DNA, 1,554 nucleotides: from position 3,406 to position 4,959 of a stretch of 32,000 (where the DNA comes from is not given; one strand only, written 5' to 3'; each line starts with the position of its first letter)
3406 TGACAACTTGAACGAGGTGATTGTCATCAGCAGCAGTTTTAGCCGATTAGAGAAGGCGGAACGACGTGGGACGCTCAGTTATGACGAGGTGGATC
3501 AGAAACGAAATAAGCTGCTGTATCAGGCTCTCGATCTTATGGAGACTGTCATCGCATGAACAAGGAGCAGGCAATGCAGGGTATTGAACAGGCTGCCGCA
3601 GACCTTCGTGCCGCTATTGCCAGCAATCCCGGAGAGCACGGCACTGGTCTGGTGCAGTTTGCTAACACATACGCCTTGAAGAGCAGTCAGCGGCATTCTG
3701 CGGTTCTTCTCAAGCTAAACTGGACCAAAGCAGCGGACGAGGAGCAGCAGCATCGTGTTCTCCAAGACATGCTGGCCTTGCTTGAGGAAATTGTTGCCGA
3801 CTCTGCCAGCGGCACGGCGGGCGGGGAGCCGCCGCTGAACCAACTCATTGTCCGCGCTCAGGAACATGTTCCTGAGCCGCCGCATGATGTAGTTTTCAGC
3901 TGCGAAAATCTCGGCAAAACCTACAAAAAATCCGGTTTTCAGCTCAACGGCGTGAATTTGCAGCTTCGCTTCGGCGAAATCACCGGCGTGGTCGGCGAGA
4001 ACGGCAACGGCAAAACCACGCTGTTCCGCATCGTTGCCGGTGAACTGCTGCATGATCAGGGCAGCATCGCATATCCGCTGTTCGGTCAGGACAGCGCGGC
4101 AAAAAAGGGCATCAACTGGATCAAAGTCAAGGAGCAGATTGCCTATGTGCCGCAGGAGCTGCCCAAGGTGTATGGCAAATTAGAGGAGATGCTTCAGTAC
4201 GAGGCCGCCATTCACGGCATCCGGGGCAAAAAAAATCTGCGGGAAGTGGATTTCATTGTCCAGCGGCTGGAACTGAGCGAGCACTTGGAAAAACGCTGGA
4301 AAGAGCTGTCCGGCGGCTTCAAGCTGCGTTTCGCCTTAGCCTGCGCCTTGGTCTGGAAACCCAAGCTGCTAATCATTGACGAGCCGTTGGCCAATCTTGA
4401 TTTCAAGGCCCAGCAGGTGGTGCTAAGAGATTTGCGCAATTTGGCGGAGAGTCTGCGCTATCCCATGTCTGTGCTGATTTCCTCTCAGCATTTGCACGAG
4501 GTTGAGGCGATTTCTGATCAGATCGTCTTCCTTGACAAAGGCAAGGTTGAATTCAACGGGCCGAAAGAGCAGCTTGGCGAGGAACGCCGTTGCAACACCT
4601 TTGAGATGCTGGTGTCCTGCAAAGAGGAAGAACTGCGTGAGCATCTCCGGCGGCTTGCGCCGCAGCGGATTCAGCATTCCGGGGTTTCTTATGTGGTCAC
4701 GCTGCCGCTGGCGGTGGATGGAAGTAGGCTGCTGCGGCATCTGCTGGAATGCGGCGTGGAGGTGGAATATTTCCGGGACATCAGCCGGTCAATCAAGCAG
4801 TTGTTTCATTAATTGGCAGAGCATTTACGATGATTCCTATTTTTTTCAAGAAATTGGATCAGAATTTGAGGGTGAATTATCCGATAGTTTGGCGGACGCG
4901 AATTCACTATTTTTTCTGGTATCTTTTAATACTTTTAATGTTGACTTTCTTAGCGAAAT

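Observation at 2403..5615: CHAT protease / adaptor-only protein / adaptor-ABC ATPase / AT-rich membrane protein: a coupled four-gene cassette, candidate undescribed conflict system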

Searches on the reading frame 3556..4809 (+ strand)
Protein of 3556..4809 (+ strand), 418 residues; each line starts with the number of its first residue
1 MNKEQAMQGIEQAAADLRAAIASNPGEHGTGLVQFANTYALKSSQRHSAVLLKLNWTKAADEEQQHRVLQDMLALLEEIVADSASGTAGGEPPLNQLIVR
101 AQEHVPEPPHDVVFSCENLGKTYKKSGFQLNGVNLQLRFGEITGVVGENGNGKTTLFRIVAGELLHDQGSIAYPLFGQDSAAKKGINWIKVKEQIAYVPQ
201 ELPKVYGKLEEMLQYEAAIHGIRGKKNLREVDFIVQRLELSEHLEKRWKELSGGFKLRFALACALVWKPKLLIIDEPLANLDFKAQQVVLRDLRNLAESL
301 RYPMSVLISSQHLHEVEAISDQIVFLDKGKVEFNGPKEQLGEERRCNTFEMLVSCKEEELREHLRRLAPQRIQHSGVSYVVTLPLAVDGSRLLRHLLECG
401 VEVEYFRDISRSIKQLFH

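Call 3: search_protein_families(library=pfam, proteins=[window:3556-4809:+], max_evalue=1)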
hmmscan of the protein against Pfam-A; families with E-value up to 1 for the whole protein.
window:3556-4809:+ (418 aa): 10 families
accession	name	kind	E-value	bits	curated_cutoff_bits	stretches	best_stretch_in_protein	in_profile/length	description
PF00005.33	ABC_tran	-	3.5e-25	89.6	25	1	130-279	1-137/137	ABC transporter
PF13304.12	AAA_21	-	0.00024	21.7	27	2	142-160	1-19/304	AAA domain, putative AbiEii toxin, Type IV TA system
PF13401.12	AAA_22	-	0.034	14.9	27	1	144-298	9-109/130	AAA domain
PF05621.17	TniB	-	0.058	13.3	22.4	0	268-304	119-157/189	Bacterial TniB protein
PF02463.25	SMC_N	-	0.058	13.2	40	0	138-157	21-41/220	RecF/RecN/SMC N terminal domain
PF19383.4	DUF5958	-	0.08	13.7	23.6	0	279-355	24-101/125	Family of unknown function (DUF5958)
PF13476.12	AAA_23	-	0.09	13.8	27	1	136-158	14-37/201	AAA domain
PF13175.12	AAA_15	-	0.091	12.8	32.1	0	136-159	18-42/374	AAA ATPase domain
PF19993.5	DO-GTPase2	-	0.16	12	27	0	143-158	3-18/226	Double-GTPase 2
PF00004.35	AAA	-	0.18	12.7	21.2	1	145-164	3-22/131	ATPase family associated with various cellular activities (AAA)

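Call 4: search_protein_families(library=padloc, proteins=[window:3556-4809:+], max_evalue=1)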
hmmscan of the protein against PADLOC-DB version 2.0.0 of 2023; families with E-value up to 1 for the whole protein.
window:3556-4809:+ (418 aa): 23 families
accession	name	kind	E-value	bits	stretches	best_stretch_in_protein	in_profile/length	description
PDLC04135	mad3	-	1.6e-20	72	2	240-331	253-347/374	mads_3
PDLC04140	mad8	-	1.9e-10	38.8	1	119-316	6-237/314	mads_8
PDLC02914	ATPase-Toprim_I-B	-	6.7e-06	23.5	2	133-158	18-43/443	-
PDLC04734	PDC-M62A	-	3.9e-05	20.8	1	123-168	42-87/597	-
PDLC02980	AriA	-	0.00022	19.3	2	142-160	1-19/304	-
PDLC04164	AriA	-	0.00029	18.5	1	142-169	29-56/253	-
PDLC04735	PDC-M62A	-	0.0006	16.9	1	140-234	64-151/633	-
PDLC00290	PtuA1|PtuA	-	0.00069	17.1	1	133-189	17-72/414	AAA ATPase domain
PDLC00273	PtuA1|PtuA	-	0.0023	15.1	1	181-299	145-254/375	AAA ATPase domain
PDLC02979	AriA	-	0.0031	15.4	1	136-158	18-41/373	-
PDLC03859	LmuB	-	0.0058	13.9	1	140-180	24-63/611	-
PDLC02335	AbiLi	-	0.006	13.7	1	114-159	53-95/326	AbiLi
PDLC00284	PtuA1|PtuA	-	0.0073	13.2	1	132-164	75-107/545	AAA ATPase domain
PDLC00096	GajA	-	0.0094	12.7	1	270-310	290-331/630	AAA ATPase domain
PDLC02730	PbeC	-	0.017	11.9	1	141-160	29-48/651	PbeC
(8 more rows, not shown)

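Call 5: search_protein_families(library=ncbifam, proteins=[window:3556-4809:+], max_evalue=1)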
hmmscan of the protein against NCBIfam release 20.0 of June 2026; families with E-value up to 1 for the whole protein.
window:3556-4809:+ (418 aa): 188 families (the best 25 are shown)
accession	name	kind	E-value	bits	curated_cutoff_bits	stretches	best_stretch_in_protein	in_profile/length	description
TIGR03864.1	PQQ_ABC_ATP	hypoth_equivalog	5.9e-34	117.5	302.25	1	115-350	3-229/236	ABC transporter, ATP-binding subunit, PQQ-dependent alcohol dehydrogenase system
TIGR03522.1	GldA_ABC_ATP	equivalog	1.4e-33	116.6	402.6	1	117-354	6-233/301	gliding motility-associated ABC transporter ATP-binding subunit GldA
TIGR02142.1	modC_ABC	equivalog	5.3e-32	111.4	285.05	1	127-347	11-226/353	molybdenum ABC transporter ATP-binding protein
TIGR02315.1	ABC_phnC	equivalog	1.8e-31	109.4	266.1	1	115-343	3-236/243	phosphonate ABC transporter ATP-binding protein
NF033858.1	ABC2_perm_RbbA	equivalog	1.6e-30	105.8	1050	1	115-364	3-249/909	ribosome-associated ATPase/putative transporter RbbA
TIGR01188.1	drrA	subfamily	4.1e-30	105.1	312.45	1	129-366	8-236/302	daunorubicin resistance ABC transporter, ATP-binding protein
TIGR04521.1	ECF_ATPase_2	equivalog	3.2e-28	98.6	330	1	129-345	20-238/279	energy-coupling factor transporter ATPase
TIGR04520.1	ECF_ATPase_1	equivalog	6.5e-28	97.9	315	1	116-352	3-236/269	energy-coupling factor transporter ATPase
NF008355.0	PRK11144.1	equivalog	2e-27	96.1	434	1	132-343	16-219/353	molybdenum ABC transporter ATP-binding protein ModC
TIGR03410.1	urea_trans_UrtE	equivalog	2.2e-27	96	285.8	1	116-343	3-222/230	urea ABC transporter ATP-binding subunit UrtE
TIGR04406.1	LPS_export_lptB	equivalog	2.7e-27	95.6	240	1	114-345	2-227/239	LPS export ABC transporter ATP-binding protein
TIGR03740.1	galliderm_ABC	subfamily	3.7e-27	95.5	309.75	1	116-336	3-207/223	lantibiotic protection ABC transporter ATP-binding subunit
NF010068.0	PRK13548.1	equivalog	4e-27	94.9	261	1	130-344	21-235/261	heme ABC transporter ATP-binding protein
NF043075.1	MMSYN1_0197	equivalog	4.8e-27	94.8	550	1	115-342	4-222/341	spermidine/putrescine ABC transporter ATP-binding protein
NF047565.1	PSM_export_PmtA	equivalog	5.3e-27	94.8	350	1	122-368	9-237/282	phenol-soluble modulin export ABC transporter ATP-binding protein PmtA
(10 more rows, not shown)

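Call 15: find_encoding_contigs(protein=window:3556-4809:+, flank=6000, max_places=6)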
Protein window:3556-4809:+ (418 aa): no gene with exactly this product is on record in the collection.

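Call 16: find_homologous_proteins(query=window:3556-4809:+, max_evalue=0.00001)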
Query window:3556-4809:+ (418 aa): 3424 proteins with E <= 0.00001 among 8000 candidates; the best 120 are listed.
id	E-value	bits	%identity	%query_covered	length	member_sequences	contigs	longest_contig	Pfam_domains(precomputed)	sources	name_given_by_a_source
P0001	2.3e-262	888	97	100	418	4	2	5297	PF00005.34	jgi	jgi:ABC-2 type transport system ATP-binding protein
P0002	1.2e-231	787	84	100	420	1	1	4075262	PF00005.34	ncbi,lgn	ncbi:ABC transporter ATP-binding protein [Candidatus Electrothrix laxa]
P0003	8.5e-174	596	67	100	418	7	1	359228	PF00005.34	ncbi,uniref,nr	ncbi:MAG: ABC transporter ATP-binding protein [endosymbiont of Escarpia spicata]|uniref:ABC transpor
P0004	3.3e-168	578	75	83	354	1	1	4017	PF00005.34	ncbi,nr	ncbi:MAG: ABC transporter ATP-binding protein [Candidatus Electrothrix sp. AUS4]|nr:ABC transporter 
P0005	4.6e-166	571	65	98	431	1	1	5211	PF00005.34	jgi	jgi:ABC-2 type transport system ATP-binding protein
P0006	1.1e-165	570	65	98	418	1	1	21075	PF00005.34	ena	-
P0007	1.6e-160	553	63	98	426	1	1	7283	PF00005.34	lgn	-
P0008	1.1e-157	543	60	98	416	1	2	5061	PF00005.34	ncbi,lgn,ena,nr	ncbi:MAG: ABC transporter ATP-binding protein [Gammaproteobacteria bacterium]|nr:ABC transporter ATP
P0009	3.4e-146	505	57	98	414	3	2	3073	PF00005.34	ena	-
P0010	3.9e-143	495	57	97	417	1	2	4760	PF00005.34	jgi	jgi:ABC-type multidrug transport system ATPase subunit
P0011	4.4e-139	482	56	98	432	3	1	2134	PF00005.34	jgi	-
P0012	7.1e-135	468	54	98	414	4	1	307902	PF00005.34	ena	-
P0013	3.7e-134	466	53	98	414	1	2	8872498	PF00005.34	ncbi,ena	-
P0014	3.9e-133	462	53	98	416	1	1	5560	PF00005.34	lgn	-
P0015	6.7e-132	458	53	98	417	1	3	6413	PF00005.34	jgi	jgi:ABC-type multidrug transport system ATPase subunit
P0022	5.0e-126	439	50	98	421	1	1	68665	PF00005.34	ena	-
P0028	7.0e-123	429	52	98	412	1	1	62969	PF00005.34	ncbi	ncbi:MAG: ABC transporter ATP-binding protein [Bacteroidota bacterium]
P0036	1.0e-117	412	49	98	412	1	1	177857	PF00005.34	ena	-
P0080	3.9e-105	370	45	98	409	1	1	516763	PF00005.34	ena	-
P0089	3.0e-104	367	56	74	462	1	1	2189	PF00005.34,PF19964.6,PF13304.13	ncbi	ncbi:MAG: ATP-binding cassette domain-containing protein [Acidobacteriota bacterium]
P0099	2.2e-103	364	47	98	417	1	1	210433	PF00005.34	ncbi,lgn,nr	ncbi:MAG TPA: ABC transporter ATP-binding protein [Burkholderiales bacterium]|nr:ABC transporter ATP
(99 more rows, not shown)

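Call 17: find_encoding_contigs(protein=P0002, flank=6000, max_places=2)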
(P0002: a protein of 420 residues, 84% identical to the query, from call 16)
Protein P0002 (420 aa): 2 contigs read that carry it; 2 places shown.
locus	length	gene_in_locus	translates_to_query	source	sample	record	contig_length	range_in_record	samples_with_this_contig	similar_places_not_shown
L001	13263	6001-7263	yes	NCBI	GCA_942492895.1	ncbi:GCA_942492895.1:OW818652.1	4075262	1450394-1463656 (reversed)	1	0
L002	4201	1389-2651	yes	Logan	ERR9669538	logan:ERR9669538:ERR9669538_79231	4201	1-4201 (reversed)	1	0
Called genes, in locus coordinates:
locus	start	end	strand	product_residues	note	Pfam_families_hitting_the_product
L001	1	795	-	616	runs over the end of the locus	PF00128:Alpha-amylase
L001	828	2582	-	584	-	PF02922:CBM_48, PF00128:Alpha-amylase, PF02806:Alpha-amylase_C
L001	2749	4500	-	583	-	PF01609:DDE_Tnp_1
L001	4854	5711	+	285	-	PF12770:CHAT, PF19964:EAD11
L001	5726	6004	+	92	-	PF19964:EAD11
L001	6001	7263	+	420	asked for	PF00005:ABC_tran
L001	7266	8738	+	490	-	-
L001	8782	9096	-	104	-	PF21956:DUF6922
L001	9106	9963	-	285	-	PF12784:PDDEXK_2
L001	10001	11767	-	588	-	PF14522:Cytochrome_C7 (faint), PF14537:Cytochrom_c3_2 (faint)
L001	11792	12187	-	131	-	PF18765:Polbeta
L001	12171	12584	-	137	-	PF01934:HepT-like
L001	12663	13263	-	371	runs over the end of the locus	PF11398:DUF2813 (faint), PF13175:AAA_15, PF13304:AAA_21, PF13175:AAA_15, PF12476:DUF3696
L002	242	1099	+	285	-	PF12770:CHAT, PF19964:EAD11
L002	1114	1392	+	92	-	PF19964:EAD11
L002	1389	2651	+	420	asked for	PF00005:ABC_tran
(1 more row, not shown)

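Call 18: find_encoding_contigs(protein=P0003, flank=6000, max_places=2)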
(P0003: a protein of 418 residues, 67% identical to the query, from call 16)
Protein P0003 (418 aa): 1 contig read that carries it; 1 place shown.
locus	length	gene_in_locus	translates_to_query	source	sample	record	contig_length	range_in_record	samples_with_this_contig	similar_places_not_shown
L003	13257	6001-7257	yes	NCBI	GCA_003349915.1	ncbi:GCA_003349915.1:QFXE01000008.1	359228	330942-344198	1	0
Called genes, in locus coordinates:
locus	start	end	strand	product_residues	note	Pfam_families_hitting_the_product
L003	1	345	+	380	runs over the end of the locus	PF00346:Complex1_49kDa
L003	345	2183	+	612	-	PF00037:Fer4 (faint), PF12838:Fer4_7 (weak), PF13187:Fer4_9 (weak), PF14697:Fer4_21 (weak), PF14691:Fer4_20, PF01266:DAO (weak), PF07992:Pyr_redox_2, PF13450:NAD_binding_8, +3 more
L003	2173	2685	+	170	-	PF02915:Rubrerythrin (faint)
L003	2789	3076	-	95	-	PF03626:COX4_pro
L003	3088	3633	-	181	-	PF00510:COX3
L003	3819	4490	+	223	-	PF00857:Isochorismatase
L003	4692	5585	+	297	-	PF19964:EAD11, PF01582:TIR (weak), PF13676:TIR_2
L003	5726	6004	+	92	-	PF19964:EAD11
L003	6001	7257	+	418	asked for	PF00005:ABC_tran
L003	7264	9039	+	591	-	-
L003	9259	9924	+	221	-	PF00300:His_Phos_1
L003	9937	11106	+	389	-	PF13671:AAA_33 (faint), PF03477:ATP-cone (weak), PF13238:AAA_18 (weak)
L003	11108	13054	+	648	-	PF03924:CHASE, PF00512:HisKA, PF02518:HATPase_c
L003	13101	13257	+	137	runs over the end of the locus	PF00072:Response_reg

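Call 19: find_encoding_contigs(protein=P0013, flank=6000, max_places=2)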
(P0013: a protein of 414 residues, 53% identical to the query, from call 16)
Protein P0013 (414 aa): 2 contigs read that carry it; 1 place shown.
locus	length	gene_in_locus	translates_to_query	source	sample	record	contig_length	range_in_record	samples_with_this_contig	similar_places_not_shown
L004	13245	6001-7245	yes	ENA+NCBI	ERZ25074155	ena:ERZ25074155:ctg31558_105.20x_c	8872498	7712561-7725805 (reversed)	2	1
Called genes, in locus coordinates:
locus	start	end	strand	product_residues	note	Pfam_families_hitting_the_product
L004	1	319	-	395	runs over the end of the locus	PF03825:Nuc_H_symport, PF07690:MFS_1 (weak), PF12832:MFS_1_like, PF07690:MFS_1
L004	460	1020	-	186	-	-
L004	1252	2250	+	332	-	PF04909:Amidohydro_2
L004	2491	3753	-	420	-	PF04932:Wzy_C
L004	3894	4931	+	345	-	PF02912:Phe_tRNA-synt_N, PF01409:tRNA-synt_2d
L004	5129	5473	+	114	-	-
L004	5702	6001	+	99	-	PF19964:EAD11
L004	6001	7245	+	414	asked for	PF00005:ABC_tran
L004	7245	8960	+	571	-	-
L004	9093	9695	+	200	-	PF08241:Methyltransf_11, PF08242:Methyltransf_12 (weak), PF13489:Methyltransf_23 (weak), PF13649:Methyltransf_25, PF13847:Methyltransf_31 (faint)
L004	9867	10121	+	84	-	-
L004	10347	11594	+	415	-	PF00282:Pyridoxal_deC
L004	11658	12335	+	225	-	PF14302:DUF4377, PF03724:META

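Call 20: find_encoding_contigs(protein=P0099, flank=6000, max_places=2)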
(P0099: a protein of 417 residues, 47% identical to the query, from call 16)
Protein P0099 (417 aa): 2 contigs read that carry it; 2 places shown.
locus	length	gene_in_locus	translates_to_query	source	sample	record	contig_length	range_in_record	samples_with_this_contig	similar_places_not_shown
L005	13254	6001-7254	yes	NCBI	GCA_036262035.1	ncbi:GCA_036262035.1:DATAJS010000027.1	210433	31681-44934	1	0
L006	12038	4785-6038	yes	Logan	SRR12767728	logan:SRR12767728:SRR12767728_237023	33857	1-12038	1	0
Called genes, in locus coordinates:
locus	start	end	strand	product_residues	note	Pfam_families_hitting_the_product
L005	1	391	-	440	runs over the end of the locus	PF00493:MCM (faint), PF13191:AAA_16 (faint), PF00004:AAA (weak), PF07728:AAA_5 (faint), PF13401:AAA_22 (faint), PF07724:AAA_2, PF00004:AAA (weak)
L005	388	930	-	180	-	PF00227:Proteasome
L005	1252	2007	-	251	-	PF00950:ABC-3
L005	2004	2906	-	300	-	PF01297:ZnuA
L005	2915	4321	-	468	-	-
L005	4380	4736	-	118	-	-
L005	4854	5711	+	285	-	PF01582:TIR (weak), PF13676:TIR_2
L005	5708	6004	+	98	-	-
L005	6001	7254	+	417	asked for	PF00005:ABC_tran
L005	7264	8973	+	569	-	-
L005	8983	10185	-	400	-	PF12704:MacB_PCD, PF02687:FtsX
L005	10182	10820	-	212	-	PF00005:ABC_tran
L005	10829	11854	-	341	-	PF02492:cobW, PF07683:CobW_C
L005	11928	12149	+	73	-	PF01809:YidD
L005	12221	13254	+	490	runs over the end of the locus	PF02321:OEP (weak)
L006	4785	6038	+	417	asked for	PF00005:ABC_tran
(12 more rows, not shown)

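Call 27: find_related_loci(query=A1, collection=genome_contigs, flank=5000)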
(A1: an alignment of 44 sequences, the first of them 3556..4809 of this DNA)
Query A1 (418 aa) in genome_contigs; peptide patterns used: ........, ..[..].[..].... (x = any residue, [..] = any of these).
600 stretches matched a pattern (row limit reached: there are more); 586 encode a relative of the query (tblastn E <= 1e-3); the best 80 are kept; 80 distinct loci.
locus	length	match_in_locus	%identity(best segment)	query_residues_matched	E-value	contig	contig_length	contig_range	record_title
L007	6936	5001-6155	45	32-417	5e-99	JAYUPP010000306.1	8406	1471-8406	MAG: Betaproteobacteria bacterium isolate GL109_DN_metabat_10_sub GL109_DN_metabat_10_sub_305, whole genome shotgun sequ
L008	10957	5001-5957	46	103-417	6e-88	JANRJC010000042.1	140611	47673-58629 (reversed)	MAG: Bacteroidia bacterium isolate bins.86 k141_2115156, whole genome shotgun sequence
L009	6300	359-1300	44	101-417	7e-84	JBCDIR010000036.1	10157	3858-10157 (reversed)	MAG: Bacteroidota bacterium isolate P01_H01_bin.184 k141_3324753_length_10157_cov_8.0000, whole genome shotgun sequence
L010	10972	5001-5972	42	96-418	5e-83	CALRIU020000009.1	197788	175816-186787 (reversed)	MAG: Hydrocarboniphaga daqingensis isolate JJ-AX1-329-3-mx-bin493 genome assembly, contig: JJ-MOM7-71-C21, whole genome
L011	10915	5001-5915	42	111-418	3e-77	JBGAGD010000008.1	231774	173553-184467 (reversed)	MAG: Bacteroidia bacterium isolate MAG_MBR_H125.59 MBRH125-59_opera_contig_365, whole genome shotgun sequence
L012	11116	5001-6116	33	32-418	1e-74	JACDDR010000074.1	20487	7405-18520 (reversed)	MAG: Bacteroidetes bacterium isolate MGR_bin339 SD2901_NODE_798_length_20487_cov_0.996906, whole genome shotgun sequence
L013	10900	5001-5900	42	113-418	8e-72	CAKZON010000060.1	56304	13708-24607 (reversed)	MAG TPA_asm: uncultured Crocinitomix sp. isolate ERR2094174_bin.17_CONCOCT_v1.1_MAG genome assembly, contig: ERZ650158.2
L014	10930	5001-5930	41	105-417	3e-70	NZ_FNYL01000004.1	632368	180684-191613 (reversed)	Dyadobacter sp. SG02, whole genome shotgun sequence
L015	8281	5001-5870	38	119-417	1e-63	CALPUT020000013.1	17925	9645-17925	MAG: Chryseobacterium gleum isolate HRS-ES5-bin-44 genome assembly, contig: HRS-ES5-C848, whole genome shotgun sequence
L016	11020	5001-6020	34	58-417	1e-63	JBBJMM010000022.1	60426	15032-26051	MAG: Ferruginibacter sp. isolate RUP_SRG_32 NODE_368_length_60426_cov_10.983916, whole genome shotgun sequence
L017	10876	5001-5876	38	115-417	4e-63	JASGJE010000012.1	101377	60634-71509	MAG: Chitinophagaceae bacterium isolate 5N400 JMF-2111-06-0005.ont.bin.400_11, whole genome shotgun sequence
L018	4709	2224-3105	38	116-417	4e-63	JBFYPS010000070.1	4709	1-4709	MAG: Crocinitomicaceae bacterium isolate PPR_0161 PPR_0161_bin.8.fa_k121_265043, whole genome shotgun sequence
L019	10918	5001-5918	36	105-417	1e-62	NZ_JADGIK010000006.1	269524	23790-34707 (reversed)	Faecalibacter rhinopitheci strain WQ 117 Scaffold6, whole genome shotgun sequence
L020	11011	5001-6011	34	54-417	2e-61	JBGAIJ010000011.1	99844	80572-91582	MAG: Ferruginibacter sp. isolate MAG_AAO_H125.22 AAOH125-22_opera_contig_808, whole genome shotgun sequence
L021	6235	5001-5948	35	94-417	4e-61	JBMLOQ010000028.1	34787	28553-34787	MAG: Chitinophagaceae bacterium isolate LE_186511 NODE_1337_length_34787_cov_23.590349, whole genome shotgun sequence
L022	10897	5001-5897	38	113-417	2e-59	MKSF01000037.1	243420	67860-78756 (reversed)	MAG: Bacteroidetes bacterium 47-18 scnpilot_p_inoc_scaffold_92, whole genome shotgun sequence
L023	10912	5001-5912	37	110-417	1e-58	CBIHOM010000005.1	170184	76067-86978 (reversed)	MAG TPA_asm: uncultured Fluviicola sp. isolate SRR18156188_binner123_Refined_19 genome assembly, contig: ERZ27336841.20,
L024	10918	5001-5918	36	108-417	1e-58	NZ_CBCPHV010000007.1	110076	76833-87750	Empedobacter brevis strain MIP2405 B isolate MIP2405 B 7, whole genome shotgun sequence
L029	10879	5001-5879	37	118-418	3e-57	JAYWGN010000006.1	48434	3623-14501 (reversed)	MAG: Chitinophagaceae bacterium isolate GLR21_GL16_DN_2_metabinner_3 GLR21_GL16_DN_2_metabinner_3_5, whole genome shotgu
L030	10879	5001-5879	36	113-417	6e-55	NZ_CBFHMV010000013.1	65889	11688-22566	MAG: Flavobacterium sp. isolate AGTU_45_bin_2_strict AGTU_45_bin_2_strict_c13, whole genome shotgun sequence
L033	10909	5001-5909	36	112-417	8e-58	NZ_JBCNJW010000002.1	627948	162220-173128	MAG: Fluviicola sp. isolate SMAGNO7 Contig2, whole genome shotgun sequence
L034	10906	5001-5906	35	108-417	2e-48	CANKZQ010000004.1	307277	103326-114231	uncultured Flavobacteriaceae bacterium isolate 3-451-1-G.fasta genome assembly, contig: NODE_4, whole genome shotgun seq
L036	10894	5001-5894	34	112-417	6e-54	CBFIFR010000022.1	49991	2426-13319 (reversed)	MAG: Polaribacter sp. isolate Co_bin_736_indstr genome assembly, contig: Co_bin_736_indstr_c22, whole genome shotgun seq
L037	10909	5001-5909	35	112-417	3e-56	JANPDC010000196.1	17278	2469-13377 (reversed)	MAG: Bacteroidota bacterium isolate VAR_78_metabat_422 VAR_78_k141_322431, whole genome shotgun sequence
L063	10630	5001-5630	28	130-343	2e-19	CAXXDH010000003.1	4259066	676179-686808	MAG: Desulfovibrionaceae bacterium isolate 908e55cc-3562-4718-80e3-675b26bf5ef5 genome assembly, contig: contig_3, whole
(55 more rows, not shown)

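Call 30: find_encoding_contigs(protein=P0012, flank=5000, max_places=1)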
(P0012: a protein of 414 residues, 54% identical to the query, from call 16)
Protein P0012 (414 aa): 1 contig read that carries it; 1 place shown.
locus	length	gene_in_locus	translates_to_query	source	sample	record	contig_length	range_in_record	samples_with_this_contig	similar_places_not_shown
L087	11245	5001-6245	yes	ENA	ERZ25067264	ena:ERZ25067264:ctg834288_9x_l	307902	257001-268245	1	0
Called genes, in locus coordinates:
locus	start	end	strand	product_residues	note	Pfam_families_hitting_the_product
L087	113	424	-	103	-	-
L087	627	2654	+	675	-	PF19313:DUF5916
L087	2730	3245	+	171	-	-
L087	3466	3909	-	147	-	PF08808:RES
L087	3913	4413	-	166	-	PF20432:Xre-like-HTH (faint), PF09722:Xre_MbcA_ParS_C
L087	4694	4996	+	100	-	PF19964:EAD11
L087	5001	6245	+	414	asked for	PF00005:ABC_tran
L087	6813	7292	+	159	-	PF14534:DUF4440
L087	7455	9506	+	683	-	PF10647:Gmad1 (faint), PF26550:Tricorn_2nd (weak), PF26549:Tricorn_N, PF07676:PD40, PF00930:DPPIV_N (weak), PF07676:PD40 (weak), PF26549:Tricorn_N, PF00326:Peptidase_S9, +3 more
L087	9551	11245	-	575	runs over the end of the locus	PF13231:PMT_2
